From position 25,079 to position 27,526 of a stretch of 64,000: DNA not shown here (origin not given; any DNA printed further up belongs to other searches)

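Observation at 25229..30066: A sodium:solute symporter operon encodes two proteins built from 2 and 4 tandem SnoaL/ester-cyclase-like domains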

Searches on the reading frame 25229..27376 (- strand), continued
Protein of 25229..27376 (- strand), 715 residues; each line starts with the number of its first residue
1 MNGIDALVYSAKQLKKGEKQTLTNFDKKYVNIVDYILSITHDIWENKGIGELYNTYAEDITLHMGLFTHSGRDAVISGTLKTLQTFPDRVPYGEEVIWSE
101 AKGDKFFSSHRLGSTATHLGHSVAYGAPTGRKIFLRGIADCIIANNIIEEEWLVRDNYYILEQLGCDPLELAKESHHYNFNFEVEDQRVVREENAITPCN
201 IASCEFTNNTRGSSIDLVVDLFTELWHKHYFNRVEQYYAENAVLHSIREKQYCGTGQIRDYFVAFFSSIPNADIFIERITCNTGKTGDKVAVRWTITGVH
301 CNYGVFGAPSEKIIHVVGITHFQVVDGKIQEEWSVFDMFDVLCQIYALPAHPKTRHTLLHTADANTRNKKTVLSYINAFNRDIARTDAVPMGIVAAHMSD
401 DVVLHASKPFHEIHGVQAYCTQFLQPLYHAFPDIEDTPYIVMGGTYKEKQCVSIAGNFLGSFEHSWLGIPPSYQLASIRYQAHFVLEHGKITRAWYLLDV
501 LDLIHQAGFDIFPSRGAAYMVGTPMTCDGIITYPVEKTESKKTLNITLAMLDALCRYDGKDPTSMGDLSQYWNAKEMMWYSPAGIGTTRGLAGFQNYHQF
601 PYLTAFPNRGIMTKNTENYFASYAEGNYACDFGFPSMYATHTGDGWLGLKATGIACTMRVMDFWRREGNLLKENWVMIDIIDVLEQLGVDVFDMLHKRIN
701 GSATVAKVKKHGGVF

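Call 54: search_protein_families(library=ncbifam, proteins=[L033:9195-9962:+, L045:8302-9009:+, L027:13032-14048:+, L063:9117-9878:+, L047:12313-13611:+, L033:13303-14400:+, L001:15228-16373:+, L040:13209-14426:+, L070:4853-6346:+, L052:11008-12291:+], max_evalue=0.00001)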
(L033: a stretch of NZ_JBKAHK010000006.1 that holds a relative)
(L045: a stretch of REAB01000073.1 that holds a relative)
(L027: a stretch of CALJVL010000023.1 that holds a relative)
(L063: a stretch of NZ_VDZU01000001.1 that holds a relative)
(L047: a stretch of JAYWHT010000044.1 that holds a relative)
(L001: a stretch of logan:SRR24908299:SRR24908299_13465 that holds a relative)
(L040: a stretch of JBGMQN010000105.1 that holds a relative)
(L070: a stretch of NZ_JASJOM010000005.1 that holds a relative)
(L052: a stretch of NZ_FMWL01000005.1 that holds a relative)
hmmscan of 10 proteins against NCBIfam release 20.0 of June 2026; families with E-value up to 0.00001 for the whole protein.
L033:9195-9962:+ (255 aa): 4 families
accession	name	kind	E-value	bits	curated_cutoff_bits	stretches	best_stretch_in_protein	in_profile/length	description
TIGR02311.1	HpaI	equivalog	1.3e-45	155.9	368.8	1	4-244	1-243/249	4-hydroxy-2-oxoheptanedioate aldolase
NF007849.0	PRK10558.1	equivalog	2.5e-38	131.9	393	1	3-242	7-247/256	2-dehydro-3-deoxyglucarate aldolase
TIGR03239.1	GarL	equivalog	2e-36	125.8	406.75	1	4-243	1-241/249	2-dehydro-3-deoxyglucarate aldolase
NF007521.0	PRK10128.1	equivalog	4.5e-30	105.1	441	1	3-245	6-250/267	2-keto-3-deoxy-L-rhamnonate aldolase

L045:8302-9009:+ (235 aa): 16 families
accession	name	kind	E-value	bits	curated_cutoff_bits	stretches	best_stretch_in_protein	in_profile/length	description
TIGR02427.1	protocat_pcaD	equivalog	9.7e-25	87.4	255.85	1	37-230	63-249/251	3-oxoadipate enol-lactonase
NF051488.1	bifunc_PcaDC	exception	1.2e-24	87.2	390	1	37-232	62-251/375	bifunctional 3-oxoadipate enol-lactonase/4-carboxymuconolactone decarboxylase PcaDC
NF051487.1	bifunc_PcaCD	exception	3.2e-24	85.8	430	1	41-230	222-410/413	bifunctional 4-carboxymuconolactone decarboxylase/3-oxoadipate enol-lactonase PcaCD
TIGR03611.1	RutD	equivalog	1.5e-14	54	238.5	1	39-230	66-254/258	pyrimidine utilization protein D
NF050089.1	i_nPHAscl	equivalog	4.1e-13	49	300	1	169-229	225-286/288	intracellular short-chain-length polyhydroxyalkanoate depolymerase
TIGR03695.1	menH_SHCHC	equivalog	5.5e-13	48.9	208.55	1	40-230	54-250/252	2-succinyl-6-hydroxy-2,4-cyclohexadiene-1-carboxylate synthase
NF011457.0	PRK14875.1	equivalog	3.1e-11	42.9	307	1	35-232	176-370/372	acetoin dehydrogenase dihydrolipoyllysine-residue acetyltransferase subunit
TIGR01738.1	bioH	equivalog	8.4e-11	42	206.95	1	39-225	48-239/245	pimeloyl-ACP methyl ester esterase BioH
TIGR01250.1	pro_imino_pep_2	subfamily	1.1e-10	41.6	167.65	1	149-230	208-286/288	proline iminopeptidase-family hydrolase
NF045945.1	ProImpepLactob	equivalog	1.6e-10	40.9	400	1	72-232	136-291/293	proline iminopeptidase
NF052614.1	AB_fold_OlsI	equivalog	2e-09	37.3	385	1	169-232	192-256/272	ornithine lipid biosynthesis O-acyltransferase OlsI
NF045948.1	ProImpepThrmp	equivalog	2.9e-08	33.5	500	1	156-231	213-287/291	proline iminopeptidase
TIGR03056.1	bchO_mg_che_rel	equivalog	2.7e-07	29.9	172.55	1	168-230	214-276/278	alpha/beta fold hydrolase BchO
NF045632.1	hydroxlase_HsaD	equivalog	1.2e-06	27.7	400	1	58-230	106-287/290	4,5:9,10-diseco-3-hydroxy-5,9,17-trioxoandrosta-1(10),2-diene-4-oate hydrolase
TIGR03343.1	biphenyl_bphD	equivalog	5.4e-06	25.8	462.15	0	60-227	105-276/282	2-hydroxy-6-oxo-6-phenylhexa-2,4-dienoate hydrolase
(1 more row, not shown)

L027:13032-14048:+ (338 aa): 0 families

L063:9117-9878:+ (253 aa): 230 families (the best 25 are shown)
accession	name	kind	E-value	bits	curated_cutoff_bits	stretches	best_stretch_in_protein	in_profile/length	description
NF005559.1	PRK07231.1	subfamily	3.4e-71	239.7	215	1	7-251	2-248/249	glucose 1-dehydrogenase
TIGR01830.1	3oxo_ACP_reduc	equivalog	1.6e-70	237.6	297.75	1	12-249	1-237/239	3-oxoacyl-[acyl-carrier-protein] reductase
NF005309.0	PRK06841.1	subfamily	3.5e-69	233.1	286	1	6-251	12-253/255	GolD/DthD family dehydrogenase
NF004198.0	PRK05653.1-3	equivalog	1.6e-68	230.9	296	1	7-250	5-246/248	3-oxoacyl-ACP reductase FabG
TIGR01832.1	kduD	equivalog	2.5e-68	230.2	338.85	1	6-252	2-247/248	2-dehydro-3-deoxy-D-gluconate 5-dehydrogenase KduD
NF006070.0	PRK08213.1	subfamily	1e-66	225.1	279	1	3-251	6-257/259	gluconate 5-dehydrogenase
NF006693.0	PRK09242.1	equivalog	1.9e-66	223.8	328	1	6-251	7-254/258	SDR family oxidoreductase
NF052558.1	MBtsdlDhBudC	equivalog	3.7e-65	220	270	1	8-251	2-242/250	meso-2,3-butanediol dehydrogenase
NF009466.0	PRK12826.1-2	subfamily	5.2e-64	216.1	222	1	10-250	4-244/248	3-oxoacyl-ACP reductase FabG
NF004791.0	PRK06138.1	equivalog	1e-63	215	312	1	6-251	2-250/252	SDR family oxidoreductase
NF006528.0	PRK08993.1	subfamily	2.1e-63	214.1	430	1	5-251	6-251/253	2-dehydro-3-deoxy-D-gluconate 5-dehydrogenase KduD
NF005390.0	PRK06935.1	equivalog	2.5e-63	213.8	369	1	3-251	9-256/258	2-dehydro-3-deoxy-D-gluconate 5-dehydrogenase KduD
NF004199.0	PRK05653.1-4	equivalog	9.8e-62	208.7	301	1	6-250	2-245/247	3-oxoacyl-ACP reductase FabG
NF004197.0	PRK05653.1-1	equivalog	1.3e-61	208.4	332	1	6-250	4-246/249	3-oxoacyl-ACP reductase FabG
NF004818.0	PRK06172.1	equivalog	5.7e-60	202.8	336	1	6-252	4-252/253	SDR family oxidoreductase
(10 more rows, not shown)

L047:12313-13611:+ (432 aa): 2 families
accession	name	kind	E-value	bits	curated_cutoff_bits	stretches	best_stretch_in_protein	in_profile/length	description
TIGR00069.1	hisD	equivalog_domain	1.1e-122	410.1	243.8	1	26-426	1-393/393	histidinol dehydrogenase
NF010343.0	PRK13770.1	equivalog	6.2e-66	222.9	647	1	15-427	14-415/416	histidinol dehydrogenase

L033:13303-14400:+ (365 aa): 1 family
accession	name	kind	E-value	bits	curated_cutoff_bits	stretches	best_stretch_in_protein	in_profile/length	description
NF041096.1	esterase_EstD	equivalog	2.9e-09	36.5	600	1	50-338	110-389/421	esterase EstD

L001:15228-16373:+ (381 aa): 7 families
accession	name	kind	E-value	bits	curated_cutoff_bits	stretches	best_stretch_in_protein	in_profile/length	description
NF003317.0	PRK04326.1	equivalog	5e-30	104.8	406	1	5-375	6-322/340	methionine synthase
NF004875.0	PRK06233.1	equivalog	3.5e-17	62.3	576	1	167-367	157-363/373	vitamin B12 independent methionine synthase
NF002119.0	PRK00957.1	equivalog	6.5e-15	55.1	258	2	162-368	123-297/306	methionine synthase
NF006589.0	PRK09121.1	equivalog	2.1e-14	53.3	392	1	302-379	269-340/342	methionine synthase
NF005085.0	PRK06520.1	subfamily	9.5e-14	51.3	313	1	10-367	10-359/368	5-methyltetrahydropteroyltriglutamate--homocysteine S-methyltransferase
NF003556.0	PRK05222.1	equivalog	1e-06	28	541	0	9-84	421-495/750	5-methyltetrahydropteroyltriglutamate--homocysteine S-methyltransferase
TIGR01371.1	met_syn_B12ind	equivalog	1.9e-06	27.2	929.95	0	10-85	428-502/754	5-methyltetrahydropteroyltriglutamate--homocysteine S-methyltransferase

L040:13209-14426:+ (405 aa): 16 families
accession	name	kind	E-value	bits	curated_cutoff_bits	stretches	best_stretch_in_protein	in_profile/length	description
NF041833.1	Fe_ADH_ErcA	equivalog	8.2e-106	354.3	550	1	31-404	10-382/382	alcohol dehydrogenase-like regulatory protein ErcA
NF053866.1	CholDhdGbsBBac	equivalog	1.5e-97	326.7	550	1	23-404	9-391/392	choline dehydrogenase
TIGR02638.1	lactal_redase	equivalog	7.3e-95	318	523.15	1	26-399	4-378/379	lactaldehyde reductase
NF007911.0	PRK10624.1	equivalog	7.4e-90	301.6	537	1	29-403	8-381/382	lactaldehyde reductase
NF050025.1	SulfAcetaldRedSarD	equivalog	7.1e-88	295.1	700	1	23-395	2-376/385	sulfoacetaldehyde reductase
NF058672.1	4HyButDHCUPNE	equivalog_domain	2.9e-84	283.5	500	1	29-403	7-377/378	4-hydroxybutyrate dehydrogenase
NF007363.0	PRK09860.1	equivalog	9.7e-79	265.2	581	1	32-402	12-381/383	L-threonine dehydrogenase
NF010378.0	PRK13805.1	equivalog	4.4e-77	259.7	951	1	20-390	453-850/872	bifunctional acetaldehyde-CoA/alcohol dehydrogenase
NF011998.0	PRK15454.1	equivalog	1.2e-58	198.8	556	1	28-402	26-393/395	ethanolamine utilization ethanol dehydrogenase EutG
TIGR04266.1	NDMA_methanol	equivalog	4e-56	190.6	625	1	25-361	12-351/420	NDMA-dependent methanol dehydrogenase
TIGR03405.1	Phn_Fe-ADH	equivalog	2e-50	171.6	423.7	1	31-374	6-339/355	iron-containing alcohol dehydrogenase PsrA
NF011717.0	PRK15138.1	equivalog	1.2e-36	126.6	645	1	24-377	4-359/387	alcohol dehydrogenase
NF041822.1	daptide_DH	equivalog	3.9e-24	85.2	300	1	53-242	2-194/363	daptide-type RiPP biosynthesis dehydogenase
NF006941.0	PRK09423.1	subfamily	1.5e-15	56.9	336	1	26-229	5-185/367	glycerol dehydrogenase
NF053832.1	GlycoaldRedHalo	equivalog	4.7e-11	42.4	550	1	26-226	5-182/363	glycolaldehyde reductase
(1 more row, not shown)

L070:4853-6346:+ (497 aa): 45 families (the best 25 are shown)
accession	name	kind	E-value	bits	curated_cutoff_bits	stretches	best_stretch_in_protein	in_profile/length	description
NF040648.1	lactal_redase_Meth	equivalog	1.2e-158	529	650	1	30-495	1-462/463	lactaldehyde dehydrogenase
TIGR03250.1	PhnAcAld_DH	equivalog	2.7e-115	385.7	635.65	1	30-492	6-467/472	phosphonoacetaldehyde dehydrogenase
NF047626.1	SulfactDhSafD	equivalog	4.9e-113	378.6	700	1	42-493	2-452/454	sulfoacetaldehyde dehydrogenase SafD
NF009725.0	PRK13252.1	equivalog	1.8e-107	359.8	593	1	26-492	5-476/488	betaine-aldehyde dehydrogenase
NF040869.1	G3PDH_Arch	equivalog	4.3e-105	352.3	780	1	28-495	20-491/502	NADP-dependent glyceraldehyde-3-phosphate dehydrogenase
TIGR01804.1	BADH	equivalog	2.3e-103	346.2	668.6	1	31-491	1-467/467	betaine-aldehyde dehydrogenase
NF010000.0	PRK13473.1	subfamily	2.8e-103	346.1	615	1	27-491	2-468/475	aminobutyraldehyde dehydrogenase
TIGR01780.1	SSADH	subfamily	2.6e-102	343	646.35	1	47-491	3-448/448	succinate-semialdehyde dehydrogenase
NF006916.0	PRK09407.1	equivalog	6.7e-95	318.6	521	1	38-480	31-477/526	succinic semialdehyde dehydrogenase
NF042993.1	AlphKGSA_gudD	equivalog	1.9e-93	313.8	770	1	30-491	6-476/481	alpha-ketoglutaric semialdehyde dehydrogenase GucD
NF008415.0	PRK11241.1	equivalog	2.5e-93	313.4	828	1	27-493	10-478/482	NADP-dependent succinate-semialdehyde dehydrogenase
NF002852.0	PRK03137.1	subfamily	4.1e-92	309.6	648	1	27-476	36-492/514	L-glutamate gamma-semialdehyde dehydrogenase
NF045735.1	PaDhStyDPseudo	equivalog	2.2e-91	307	850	1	27-492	2-478/483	phenylacetaldehyde dehydrogenase StyD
TIGR02299.1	HpaE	equivalog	2.8e-91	306.5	638.35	1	29-492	2-473/488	5-carboxymethyl-2-hydroxymuconate semialdehyde dehydrogenase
NF007497.0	PRK10090.1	equivalog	6.4e-91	305.5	500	1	26-489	5-471/480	aldehyde dehydrogenase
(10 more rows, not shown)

L052:11008-12291:+ (427 aa): 18 families
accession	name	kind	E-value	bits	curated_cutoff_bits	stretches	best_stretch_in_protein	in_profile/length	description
TIGR00891.1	2A0112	subfamily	5.4e-25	88.3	552.9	1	37-393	21-391/405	sialate:H+ symport family MFS transporter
TIGR00895.1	2A0115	subfamily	6.8e-24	84.5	418.55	2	23-217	13-201/398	aromatic acid/H+ symport family MFS transporter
TIGR00883.1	2A0106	subfamily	1.3e-17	64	443.45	1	66-402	33-390/400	metabolite/H+ symporter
NF003024.0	PRK03893.1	subfamily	4.6e-16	58.7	604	1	29-245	22-231/497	sialate:H+ symport family MFS transporter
TIGR00893.1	2A0114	subfamily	5e-14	52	395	1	63-216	24-177/399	D-galactonate transporter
TIGR00898.1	2A0119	subfamily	9.3e-13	47.8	550.75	1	80-221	138-272/506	cation transport protein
NF008586.0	PRK11551.1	equivalog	1.5e-12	47.2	410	1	63-419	45-397/406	3-(3-hydroxy-phenyl)propionate transporter MhpT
TIGR00880.1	2_A_01_02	superfamily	1.9e-12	47.5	131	1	84-209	14-139/141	multidrug resistance protein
NF008963.0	PRK12307.1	equivalog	3.5e-11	42.9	637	1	21-421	12-413/426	MFS transporter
NF033135.1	cmx_cmrA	equivalog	4.2e-11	42.5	400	1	71-345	41-304/374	Cmx/CmrA family chloramphenicol efflux MFS transporter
TIGR00886.1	2A0108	subfamily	5.2e-11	42.2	311.7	1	35-355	7-342/368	NarK family nitrate/nitrite MFS transporter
NF049980.1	SfMCT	equivalog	6e-11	41.6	320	1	35-183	217-363/378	L-lactate MFS transporter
TIGR00879.1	SP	subfamily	4.1e-10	38.8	237.8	1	27-207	54-244/510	sugar porter family MFS transporter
TIGR00881.1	2A0104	subfamily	6.9e-09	35.2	407.75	0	101-382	62-362/379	phosphoglycerate transporter protein PgtP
TIGR00894.1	2A0114euk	subfamily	3.4e-07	29.2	626.45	1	57-241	65-264/465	Na(+)-dependent inorganic phosphate cotransporter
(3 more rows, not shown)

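Call 58: search_protein_families(library=pfam, proteins=[L069:1519-2283:+, L069:13921-15180:+, L069:17381-18997:+, L040:1502-2947:+, L040:17009-18943:+, L040:19440-20588:+, L072:2113-3681:+, L072:3722-4870:+, L072:4912-5703:+, L035:15750-17978:-], max_evalue=0.001)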
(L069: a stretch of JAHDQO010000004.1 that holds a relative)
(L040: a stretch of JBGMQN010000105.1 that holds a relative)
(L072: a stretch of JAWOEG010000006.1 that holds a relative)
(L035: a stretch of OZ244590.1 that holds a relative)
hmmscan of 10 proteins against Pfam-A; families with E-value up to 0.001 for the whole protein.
L069:1519-2283:+ (254 aa): 2 families
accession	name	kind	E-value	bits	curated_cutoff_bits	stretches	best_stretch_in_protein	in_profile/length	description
PF13483.12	Lactamase_B_3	-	1.1e-13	51.9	24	1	19-214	2-160/160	Beta-lactamase superfamily domain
PF12706.13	Lactamase_B_2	-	1.2e-12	48.4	27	1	42-215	4-200/200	Beta-lactamase superfamily domain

L069:13921-15180:+ (419 aa): 3 families
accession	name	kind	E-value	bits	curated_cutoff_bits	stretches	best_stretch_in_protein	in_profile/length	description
PF09861.14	Lar_N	-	2.3e-75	252.7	23.3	1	10-208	1-203/204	Lactate racemase N-terminal domain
PF21113.2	LarA_C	-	3.2e-28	99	25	1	271-412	3-149/152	Lactate racemase C-terminal domain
PF04015.17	DUF362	-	0.00028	21.5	24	1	87-231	27-159/200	Domain of unknown function (DUF362)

L069:17381-18997:+ (538 aa): 4 families
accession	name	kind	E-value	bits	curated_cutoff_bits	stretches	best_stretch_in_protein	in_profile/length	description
PF00005.33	ABC_tran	-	1.5e-39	136.1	25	2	18-184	2-137/137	ABC transporter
PF12848.13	ABC_tran_Xtn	-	5e-20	71.8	25.9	1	223-303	1-79/85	ABC transporter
PF13304.12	AAA_21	-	3.3e-12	47.5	27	1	30-85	2-70/304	AAA domain, putative AbiEii toxin, Type IV TA system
PF02463.25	SMC_N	-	5e-08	33.1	40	0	297-499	132-203/220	RecF/RecN/SMC N terminal domain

L040:1502-2947:+ (481 aa): 3 families
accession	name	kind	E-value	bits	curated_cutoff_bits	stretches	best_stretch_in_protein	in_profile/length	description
PF02952.23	Fucose_iso_C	-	8.4e-26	90.8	29.3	1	341-471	3-138/143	L-fucose isomerase, C-terminal domain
PF07881.17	Fucose_iso_N1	-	3.2e-10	40.6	28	1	5-162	2-169/169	L-fucose isomerase, first N-terminal domain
PF07882.17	Fucose_iso_N2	-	4.7e-07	30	22.3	0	168-226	6-66/180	L-fucose isomerase, second N-terminal domain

L040:17009-18943:+ (644 aa): 2 families
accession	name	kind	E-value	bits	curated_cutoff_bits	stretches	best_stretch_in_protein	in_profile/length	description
PF01314.23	AFOR_C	-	1.4e-121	406.7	27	1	223-635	4-385/385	Aldehyde ferredoxin oxidoreductase, domains 2 & 3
PF02730.20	AFOR_N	-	4.6e-76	255.4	29.8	1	8-206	2-198/199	Aldehyde ferredoxin oxidoreductase, N-terminal domain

L040:19440-20588:+ (382 aa): 1 family
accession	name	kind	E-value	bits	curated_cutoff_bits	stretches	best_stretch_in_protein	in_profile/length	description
PF04087.19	DUF389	-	4.3e-09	37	23.9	1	77-206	2-130/137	Domain of unknown function (DUF389)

L072:2113-3681:+ (522 aa): 3 families
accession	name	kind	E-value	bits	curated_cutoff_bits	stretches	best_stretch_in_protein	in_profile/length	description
PF01144.29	CoA_trans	-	1.4e-32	113.3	23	2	10-243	3-215/217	Coenzyme A transferase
PF16957.11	Mal_decarbox_Al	-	7.9e-06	24.9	25.4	1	174-264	139-222/546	Malonate decarboxylase, alpha subunit, transporter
PF02550.21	AcetylCoA_hydro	-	0.00028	21.4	24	0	6-51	7-57/198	Acetyl-CoA hydrolase/transferase N-terminal domain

L072:3722-4870:+ (382 aa): 5 families
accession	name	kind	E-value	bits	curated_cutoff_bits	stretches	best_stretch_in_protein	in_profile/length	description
PF00441.29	Acyl-CoA_dh_1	-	2.3e-55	187.3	22.4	1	234-381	1-148/150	Acyl-CoA dehydrogenase, C-terminal domain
PF02771.21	Acyl-CoA_dh_N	-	1.8e-39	135.1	22.9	1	12-123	2-113/113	Acyl-CoA dehydrogenase, N-terminal domain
PF08028.16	Acyl-CoA_dh_2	-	2.7e-29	102.6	22.7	1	249-371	1-133/134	Acyl-CoA dehydrogenase, C-terminal domain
PF02770.24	Acyl-CoA_dh_M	-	6.2e-28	97.3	33.3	1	127-222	1-97/97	Acyl-CoA dehydrogenase, middle domain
PF22924.1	ACOX_C_alpha1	-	9.5e-06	25.9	27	1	313-373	98-159/169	Acyl-CoA oxidase, C-alpha1 domain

L072:4912-5703:+ (263 aa): 1 family
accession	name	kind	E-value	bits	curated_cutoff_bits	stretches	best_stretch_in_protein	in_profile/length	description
PF01012.27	ETF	-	1.2e-43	149.5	26.7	1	23-204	2-177/181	Electron transfer flavoprotein domain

L035:15750-17978:- (742 aa): 2 families
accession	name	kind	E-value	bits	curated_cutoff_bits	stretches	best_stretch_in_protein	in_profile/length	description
PF13166.12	AAA_13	-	3.7e-116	390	36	1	22-729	3-713/713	AAA domain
PF25764.1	KIF21A_4th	-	5.7e-05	23.3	33.1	1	364-471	11-119/183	KIF21A-like domain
